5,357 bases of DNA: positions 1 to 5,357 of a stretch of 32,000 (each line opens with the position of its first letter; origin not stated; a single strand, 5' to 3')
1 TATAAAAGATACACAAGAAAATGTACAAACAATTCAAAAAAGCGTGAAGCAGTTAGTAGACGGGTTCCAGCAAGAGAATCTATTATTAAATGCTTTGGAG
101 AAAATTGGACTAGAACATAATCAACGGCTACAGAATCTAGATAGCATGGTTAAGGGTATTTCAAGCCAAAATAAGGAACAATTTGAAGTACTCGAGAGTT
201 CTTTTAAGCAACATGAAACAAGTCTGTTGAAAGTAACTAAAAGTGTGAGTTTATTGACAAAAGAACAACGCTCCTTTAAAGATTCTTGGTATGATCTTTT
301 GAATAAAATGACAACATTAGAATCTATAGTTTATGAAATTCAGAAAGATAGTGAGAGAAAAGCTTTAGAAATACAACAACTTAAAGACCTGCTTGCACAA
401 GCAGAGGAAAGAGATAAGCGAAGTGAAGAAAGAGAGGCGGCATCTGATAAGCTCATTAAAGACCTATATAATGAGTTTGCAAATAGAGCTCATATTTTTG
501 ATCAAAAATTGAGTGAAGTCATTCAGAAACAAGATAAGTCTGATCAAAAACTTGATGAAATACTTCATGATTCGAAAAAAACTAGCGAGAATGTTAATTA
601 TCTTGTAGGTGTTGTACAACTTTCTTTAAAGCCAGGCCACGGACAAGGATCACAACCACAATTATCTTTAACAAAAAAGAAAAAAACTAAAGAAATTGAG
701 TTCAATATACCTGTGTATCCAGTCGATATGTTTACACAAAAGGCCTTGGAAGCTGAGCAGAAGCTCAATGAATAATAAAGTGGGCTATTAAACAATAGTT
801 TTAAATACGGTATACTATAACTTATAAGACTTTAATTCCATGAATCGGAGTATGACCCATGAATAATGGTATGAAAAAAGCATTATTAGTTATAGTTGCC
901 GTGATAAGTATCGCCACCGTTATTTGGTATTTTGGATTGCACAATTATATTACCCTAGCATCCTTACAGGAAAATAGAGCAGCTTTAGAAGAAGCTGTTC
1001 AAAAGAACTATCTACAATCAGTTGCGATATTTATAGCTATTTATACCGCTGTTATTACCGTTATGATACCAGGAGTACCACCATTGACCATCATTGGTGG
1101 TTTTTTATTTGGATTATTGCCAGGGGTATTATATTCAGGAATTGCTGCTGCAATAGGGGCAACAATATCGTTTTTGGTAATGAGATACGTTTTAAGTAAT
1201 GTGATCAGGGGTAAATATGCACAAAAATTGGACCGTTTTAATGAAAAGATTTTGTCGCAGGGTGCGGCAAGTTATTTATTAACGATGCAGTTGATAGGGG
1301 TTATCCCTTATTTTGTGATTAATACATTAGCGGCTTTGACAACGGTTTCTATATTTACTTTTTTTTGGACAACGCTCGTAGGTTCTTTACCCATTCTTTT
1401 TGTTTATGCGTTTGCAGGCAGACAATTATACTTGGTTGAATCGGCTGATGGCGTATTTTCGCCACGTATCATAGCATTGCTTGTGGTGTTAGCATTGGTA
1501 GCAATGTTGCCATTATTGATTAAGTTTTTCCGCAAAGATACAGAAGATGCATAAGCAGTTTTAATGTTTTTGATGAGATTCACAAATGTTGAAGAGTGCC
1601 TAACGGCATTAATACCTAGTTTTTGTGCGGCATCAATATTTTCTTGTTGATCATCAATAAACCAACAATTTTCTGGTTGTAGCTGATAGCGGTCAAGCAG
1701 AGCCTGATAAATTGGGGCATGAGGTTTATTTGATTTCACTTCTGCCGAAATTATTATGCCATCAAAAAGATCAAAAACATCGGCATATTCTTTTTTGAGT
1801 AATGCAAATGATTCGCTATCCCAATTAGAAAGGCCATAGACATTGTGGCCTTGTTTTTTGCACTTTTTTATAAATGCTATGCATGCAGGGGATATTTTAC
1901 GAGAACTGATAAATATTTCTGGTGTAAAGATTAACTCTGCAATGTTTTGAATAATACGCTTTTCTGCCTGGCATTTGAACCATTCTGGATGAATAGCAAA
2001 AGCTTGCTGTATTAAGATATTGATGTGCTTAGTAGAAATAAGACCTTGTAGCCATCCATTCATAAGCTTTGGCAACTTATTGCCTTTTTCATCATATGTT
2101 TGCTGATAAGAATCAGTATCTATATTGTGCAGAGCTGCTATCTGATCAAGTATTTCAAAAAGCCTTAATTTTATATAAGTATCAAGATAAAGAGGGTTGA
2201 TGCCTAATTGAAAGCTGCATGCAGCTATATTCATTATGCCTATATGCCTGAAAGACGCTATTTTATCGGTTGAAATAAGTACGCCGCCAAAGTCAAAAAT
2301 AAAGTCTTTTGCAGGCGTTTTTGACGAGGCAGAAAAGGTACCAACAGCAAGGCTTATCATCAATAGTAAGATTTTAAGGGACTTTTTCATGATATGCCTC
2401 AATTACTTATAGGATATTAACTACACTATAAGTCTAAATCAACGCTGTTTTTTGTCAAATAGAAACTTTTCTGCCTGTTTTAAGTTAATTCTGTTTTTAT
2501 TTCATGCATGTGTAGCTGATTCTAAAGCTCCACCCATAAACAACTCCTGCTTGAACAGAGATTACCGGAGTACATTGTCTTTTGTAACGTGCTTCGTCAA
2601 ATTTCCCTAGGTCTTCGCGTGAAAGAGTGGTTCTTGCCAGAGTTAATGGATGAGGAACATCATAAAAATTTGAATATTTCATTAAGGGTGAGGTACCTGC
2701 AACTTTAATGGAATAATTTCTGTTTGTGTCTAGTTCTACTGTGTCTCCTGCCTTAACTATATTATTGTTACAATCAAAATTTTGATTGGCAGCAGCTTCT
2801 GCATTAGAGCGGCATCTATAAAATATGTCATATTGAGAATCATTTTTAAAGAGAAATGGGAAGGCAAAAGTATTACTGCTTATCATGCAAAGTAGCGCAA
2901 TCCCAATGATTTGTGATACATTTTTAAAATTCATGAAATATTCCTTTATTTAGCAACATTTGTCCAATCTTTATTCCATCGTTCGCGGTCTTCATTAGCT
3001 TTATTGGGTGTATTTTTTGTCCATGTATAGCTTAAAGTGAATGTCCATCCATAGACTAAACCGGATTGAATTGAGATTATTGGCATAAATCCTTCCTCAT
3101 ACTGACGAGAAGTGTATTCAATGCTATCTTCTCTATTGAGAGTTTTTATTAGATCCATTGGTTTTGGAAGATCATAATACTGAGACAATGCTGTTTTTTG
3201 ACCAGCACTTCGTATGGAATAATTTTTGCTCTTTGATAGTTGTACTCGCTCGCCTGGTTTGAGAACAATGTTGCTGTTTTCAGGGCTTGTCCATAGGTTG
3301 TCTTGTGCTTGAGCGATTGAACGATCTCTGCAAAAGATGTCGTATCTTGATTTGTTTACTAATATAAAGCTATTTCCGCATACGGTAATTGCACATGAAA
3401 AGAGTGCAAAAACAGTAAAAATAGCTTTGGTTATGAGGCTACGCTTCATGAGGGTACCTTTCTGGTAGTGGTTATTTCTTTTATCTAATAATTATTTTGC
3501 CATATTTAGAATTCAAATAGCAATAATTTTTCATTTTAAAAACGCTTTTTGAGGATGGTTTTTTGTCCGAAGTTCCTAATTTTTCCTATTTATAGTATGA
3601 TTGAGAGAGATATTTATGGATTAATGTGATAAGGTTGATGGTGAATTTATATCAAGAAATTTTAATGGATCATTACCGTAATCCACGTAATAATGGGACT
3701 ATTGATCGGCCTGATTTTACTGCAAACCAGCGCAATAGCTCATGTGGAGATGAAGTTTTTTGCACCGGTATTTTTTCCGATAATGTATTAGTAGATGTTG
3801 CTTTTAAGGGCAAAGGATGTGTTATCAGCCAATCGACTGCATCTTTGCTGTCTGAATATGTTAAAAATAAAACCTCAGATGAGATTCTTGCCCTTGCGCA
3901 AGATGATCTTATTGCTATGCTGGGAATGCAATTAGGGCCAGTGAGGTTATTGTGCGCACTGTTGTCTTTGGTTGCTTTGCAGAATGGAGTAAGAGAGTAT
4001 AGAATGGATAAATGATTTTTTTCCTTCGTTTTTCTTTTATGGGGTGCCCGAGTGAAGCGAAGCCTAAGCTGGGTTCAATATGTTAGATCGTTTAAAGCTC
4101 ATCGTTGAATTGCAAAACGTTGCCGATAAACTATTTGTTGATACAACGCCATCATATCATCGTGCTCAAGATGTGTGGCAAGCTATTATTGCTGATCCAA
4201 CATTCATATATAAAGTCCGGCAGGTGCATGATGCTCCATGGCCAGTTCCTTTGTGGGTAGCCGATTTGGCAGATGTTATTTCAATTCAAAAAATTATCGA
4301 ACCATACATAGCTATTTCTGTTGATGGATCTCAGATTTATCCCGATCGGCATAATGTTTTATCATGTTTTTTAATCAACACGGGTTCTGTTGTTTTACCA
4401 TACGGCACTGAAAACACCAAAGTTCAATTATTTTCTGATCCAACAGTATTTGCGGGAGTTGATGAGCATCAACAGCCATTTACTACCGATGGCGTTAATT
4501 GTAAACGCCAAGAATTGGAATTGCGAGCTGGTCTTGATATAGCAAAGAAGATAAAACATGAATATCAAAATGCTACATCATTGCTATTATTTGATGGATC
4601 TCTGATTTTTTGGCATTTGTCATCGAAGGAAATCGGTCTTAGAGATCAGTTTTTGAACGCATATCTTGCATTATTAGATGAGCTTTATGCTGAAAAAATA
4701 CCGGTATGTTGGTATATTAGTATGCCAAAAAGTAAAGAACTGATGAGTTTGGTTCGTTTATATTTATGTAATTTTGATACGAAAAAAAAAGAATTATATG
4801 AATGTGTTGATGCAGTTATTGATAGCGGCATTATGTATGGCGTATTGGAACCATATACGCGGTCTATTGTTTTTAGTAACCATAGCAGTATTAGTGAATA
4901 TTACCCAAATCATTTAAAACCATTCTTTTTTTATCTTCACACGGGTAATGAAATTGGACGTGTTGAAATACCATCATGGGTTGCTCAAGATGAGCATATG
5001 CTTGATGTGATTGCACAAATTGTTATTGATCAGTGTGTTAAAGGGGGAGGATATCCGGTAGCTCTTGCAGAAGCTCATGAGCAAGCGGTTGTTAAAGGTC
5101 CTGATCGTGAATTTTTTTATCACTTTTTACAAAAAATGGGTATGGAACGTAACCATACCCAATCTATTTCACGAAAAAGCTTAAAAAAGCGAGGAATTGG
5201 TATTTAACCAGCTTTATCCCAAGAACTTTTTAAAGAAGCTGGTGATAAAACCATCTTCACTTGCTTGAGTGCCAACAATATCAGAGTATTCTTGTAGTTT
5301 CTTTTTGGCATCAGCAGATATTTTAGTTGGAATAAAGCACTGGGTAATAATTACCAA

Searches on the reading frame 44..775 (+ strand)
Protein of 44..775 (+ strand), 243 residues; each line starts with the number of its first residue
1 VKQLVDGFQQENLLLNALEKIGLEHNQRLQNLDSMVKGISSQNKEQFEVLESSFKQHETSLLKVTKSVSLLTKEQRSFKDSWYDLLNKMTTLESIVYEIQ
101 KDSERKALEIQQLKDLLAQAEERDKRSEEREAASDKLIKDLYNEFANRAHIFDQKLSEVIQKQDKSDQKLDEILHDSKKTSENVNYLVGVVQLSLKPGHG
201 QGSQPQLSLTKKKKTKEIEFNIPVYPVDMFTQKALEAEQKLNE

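Call 25: search_protein_families(library=pfam, proteins=[window:44-775:+], max_evalue=0.01)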
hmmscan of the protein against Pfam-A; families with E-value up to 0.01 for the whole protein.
window:44-775:+ (243 aa): 2 families
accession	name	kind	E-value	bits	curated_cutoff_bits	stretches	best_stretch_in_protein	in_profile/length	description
PF13286.11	HD_assoc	-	0.0041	18.1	22.2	1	104-166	5-67/91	Phosphohydrolase-associated domain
PF14739.11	DUF4472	-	0.0068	17.4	26.6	1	78-149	26-97/107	Domain of unknown function (DUF4472)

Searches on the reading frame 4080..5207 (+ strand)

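Call 25: search_protein_families(library=pfam, proteins=[window:4080-5207:+], max_evalue=0.01)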
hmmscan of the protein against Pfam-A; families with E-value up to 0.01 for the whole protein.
window:4080-5207:+ (375 aa): 1 family
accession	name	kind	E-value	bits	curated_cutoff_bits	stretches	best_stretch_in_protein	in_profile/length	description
PF09376.16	NurA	-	3.3e-26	92.7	21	1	79-338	4-254/254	NurA domain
